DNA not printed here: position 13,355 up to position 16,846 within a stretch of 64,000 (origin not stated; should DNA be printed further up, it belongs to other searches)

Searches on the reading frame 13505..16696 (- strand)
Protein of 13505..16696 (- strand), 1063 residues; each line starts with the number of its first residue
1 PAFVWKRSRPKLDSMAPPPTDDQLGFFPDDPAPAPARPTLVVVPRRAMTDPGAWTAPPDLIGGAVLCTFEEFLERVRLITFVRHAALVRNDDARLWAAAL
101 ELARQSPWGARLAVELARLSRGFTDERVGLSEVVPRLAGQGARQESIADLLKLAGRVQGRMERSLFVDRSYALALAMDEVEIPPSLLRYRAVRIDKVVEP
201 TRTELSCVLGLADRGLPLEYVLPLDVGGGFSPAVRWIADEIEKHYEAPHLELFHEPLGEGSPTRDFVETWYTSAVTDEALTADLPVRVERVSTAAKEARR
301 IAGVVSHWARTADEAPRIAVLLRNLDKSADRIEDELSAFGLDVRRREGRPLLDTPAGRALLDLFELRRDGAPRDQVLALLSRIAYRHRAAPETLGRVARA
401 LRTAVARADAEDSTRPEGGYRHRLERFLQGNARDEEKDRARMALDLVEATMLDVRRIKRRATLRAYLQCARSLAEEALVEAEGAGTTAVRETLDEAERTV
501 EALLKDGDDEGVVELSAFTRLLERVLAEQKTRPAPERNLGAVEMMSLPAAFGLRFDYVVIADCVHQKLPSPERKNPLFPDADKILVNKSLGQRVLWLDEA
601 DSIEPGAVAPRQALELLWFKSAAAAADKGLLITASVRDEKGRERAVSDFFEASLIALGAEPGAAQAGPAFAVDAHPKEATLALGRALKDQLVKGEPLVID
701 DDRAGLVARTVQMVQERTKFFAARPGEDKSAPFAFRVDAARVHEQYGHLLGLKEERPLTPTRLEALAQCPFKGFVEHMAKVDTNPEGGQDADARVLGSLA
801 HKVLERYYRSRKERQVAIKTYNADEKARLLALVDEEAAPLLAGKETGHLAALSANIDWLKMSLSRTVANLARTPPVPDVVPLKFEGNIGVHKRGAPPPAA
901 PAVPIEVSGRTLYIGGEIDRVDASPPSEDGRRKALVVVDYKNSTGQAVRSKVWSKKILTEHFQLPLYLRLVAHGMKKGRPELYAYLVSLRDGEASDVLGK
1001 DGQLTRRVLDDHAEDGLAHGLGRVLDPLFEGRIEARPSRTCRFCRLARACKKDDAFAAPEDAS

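Call 28: search_protein_families(library=pfam, proteins=[window:13505-16696:-], max_evalue=0.00001)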
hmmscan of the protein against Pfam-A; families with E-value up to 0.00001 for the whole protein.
window:13505-16696:- (1063 aa): 2 families
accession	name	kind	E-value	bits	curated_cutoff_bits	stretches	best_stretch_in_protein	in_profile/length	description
PF12705.13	PDDEXK_1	-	2.1e-30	106.9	22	1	758-1051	2-247/247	PD-(D/E)XK nuclease superfamily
PF13361.12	UvrD_C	-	1.9e-07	31.3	25.6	1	285-572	41-317/350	UvrD-like helicase C-terminal domain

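Call 61: find_homologous_proteins(query=window:13505-16600:-)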
Query window:13505-16600:- (1031 aa): 14 proteins with E <= 0.001 among 8000 candidates.
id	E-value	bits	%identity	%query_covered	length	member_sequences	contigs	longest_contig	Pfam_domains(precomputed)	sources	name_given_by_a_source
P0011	0.0e+0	2267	100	100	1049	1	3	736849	PF12705.14,PF13361.13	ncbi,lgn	-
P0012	2.3e-237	809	46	99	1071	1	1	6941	PF12705.14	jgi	jgi:hypothetical protein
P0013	1.5e-217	743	43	95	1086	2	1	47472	PF12705.14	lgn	-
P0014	4.4e-214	732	43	96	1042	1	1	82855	PF12705.14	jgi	jgi:hypothetical protein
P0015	6.3e-157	543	40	94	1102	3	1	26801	PF12705.14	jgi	jgi:ATP-dependent helicase/nuclease subunit B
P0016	8.9e-157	542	37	99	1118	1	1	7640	PF12705.14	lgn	-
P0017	4.8e-145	503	37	97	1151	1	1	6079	PF12705.14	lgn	-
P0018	2.3e-23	101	27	82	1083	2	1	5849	PF12705.14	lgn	-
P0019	4.9e-17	80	29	33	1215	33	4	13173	PF12705.14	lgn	-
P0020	1.6e-10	58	26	75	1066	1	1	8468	PF12705.14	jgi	jgi:hypothetical protein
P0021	2.3e-6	44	28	22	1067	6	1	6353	PF12705.14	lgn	-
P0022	2.8e-6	44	32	23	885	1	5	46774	PF12705.14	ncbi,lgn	-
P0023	2.4e-5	41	26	23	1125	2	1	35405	PF21445.4,PF12705.14,PF13361.13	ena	-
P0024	4.8e-4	37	29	10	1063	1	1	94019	PF12705.14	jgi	-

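Call 62: find_encoding_contigs(protein=P0012, flank=10000, max_places=1)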
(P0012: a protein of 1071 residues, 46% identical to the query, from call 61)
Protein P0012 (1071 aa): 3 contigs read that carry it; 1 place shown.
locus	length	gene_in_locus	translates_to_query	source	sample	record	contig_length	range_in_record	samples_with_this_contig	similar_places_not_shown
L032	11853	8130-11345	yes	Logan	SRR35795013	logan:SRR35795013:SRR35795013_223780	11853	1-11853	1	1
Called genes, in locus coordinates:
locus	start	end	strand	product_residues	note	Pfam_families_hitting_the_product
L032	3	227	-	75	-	?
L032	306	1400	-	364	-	PF27123:CrtC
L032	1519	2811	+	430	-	PF05834:Lycopene_cycl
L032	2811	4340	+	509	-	-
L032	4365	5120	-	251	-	-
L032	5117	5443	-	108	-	PF01169:GDT1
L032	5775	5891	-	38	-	-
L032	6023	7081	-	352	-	PF01551:Peptidase_M23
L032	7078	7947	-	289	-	-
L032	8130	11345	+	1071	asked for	PF12705:PDDEXK_1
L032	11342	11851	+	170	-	?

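Call 63: find_encoding_contigs(protein=P0013, flank=10000, max_places=1)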
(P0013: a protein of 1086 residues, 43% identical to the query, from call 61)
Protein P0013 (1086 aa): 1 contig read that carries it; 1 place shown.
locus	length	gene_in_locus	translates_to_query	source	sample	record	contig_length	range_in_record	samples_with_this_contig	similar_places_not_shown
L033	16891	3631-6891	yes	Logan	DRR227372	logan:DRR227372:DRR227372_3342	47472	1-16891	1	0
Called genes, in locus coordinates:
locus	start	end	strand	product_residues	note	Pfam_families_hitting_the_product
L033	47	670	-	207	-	PF00702:Hydrolase, PF13419:HAD_2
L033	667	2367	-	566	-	PF01551:Peptidase_M23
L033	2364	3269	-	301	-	-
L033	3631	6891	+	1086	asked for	PF12705:PDDEXK_1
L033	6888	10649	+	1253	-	PF00580:UvrD-helicase, PF13245:AAA_19, PF13361:UvrD_C, PF13538:UvrD_C_2 (faint), PF12705:PDDEXK_1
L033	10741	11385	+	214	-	-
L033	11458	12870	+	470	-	PF01565:FAD_binding_4, PF02913:FAD-oxidase_C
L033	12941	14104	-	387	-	-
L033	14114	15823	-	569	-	PF02554:CstA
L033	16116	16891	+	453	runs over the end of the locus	PF22904:NOMO1-like_2nd (faint), PF13715:CarbopepD_reg_2 (faint), PF13620:CarboxypepD_reg (weak)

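Call 64: find_encoding_contigs(protein=P0014, flank=10000, max_places=1)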
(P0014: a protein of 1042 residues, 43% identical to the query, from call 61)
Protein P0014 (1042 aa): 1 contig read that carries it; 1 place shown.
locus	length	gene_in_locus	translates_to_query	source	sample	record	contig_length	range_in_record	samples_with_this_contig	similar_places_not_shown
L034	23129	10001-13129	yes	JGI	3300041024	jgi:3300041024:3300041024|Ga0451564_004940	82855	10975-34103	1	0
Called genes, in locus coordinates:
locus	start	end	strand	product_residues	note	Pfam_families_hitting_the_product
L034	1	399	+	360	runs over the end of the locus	PF01207:Dus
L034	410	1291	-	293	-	PF00106:adh_short, PF13561:adh_short_C2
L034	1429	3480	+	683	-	PF13620:CarboxypepD_reg (weak), PF00691:OmpA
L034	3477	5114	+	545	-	PF16697:Yop-YscD_cpl, PF00498:FHA, PF00364:Biotin_lipoyl (faint), PF25917:BSH_RND (weak)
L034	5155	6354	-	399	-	PF09861:Lar_N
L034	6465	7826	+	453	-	-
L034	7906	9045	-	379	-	PF01551:Peptidase_M23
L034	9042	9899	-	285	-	-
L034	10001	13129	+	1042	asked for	PF12705:PDDEXK_1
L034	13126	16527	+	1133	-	PF00580:UvrD-helicase, PF13245:AAA_19 (weak), PF13361:UvrD_C, PF13538:UvrD_C_2 (faint), PF12705:PDDEXK_1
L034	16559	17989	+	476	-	PF01565:FAD_binding_4, PF02913:FAD-oxidase_C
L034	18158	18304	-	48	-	-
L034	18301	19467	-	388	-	PF07719:TPR_2 (faint), PF00515:TPR_1 (faint), PF13424:TPR_12 (weak)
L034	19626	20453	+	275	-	-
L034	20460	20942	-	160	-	PF06094:GGACT, PF13772:AIG2_2 (weak)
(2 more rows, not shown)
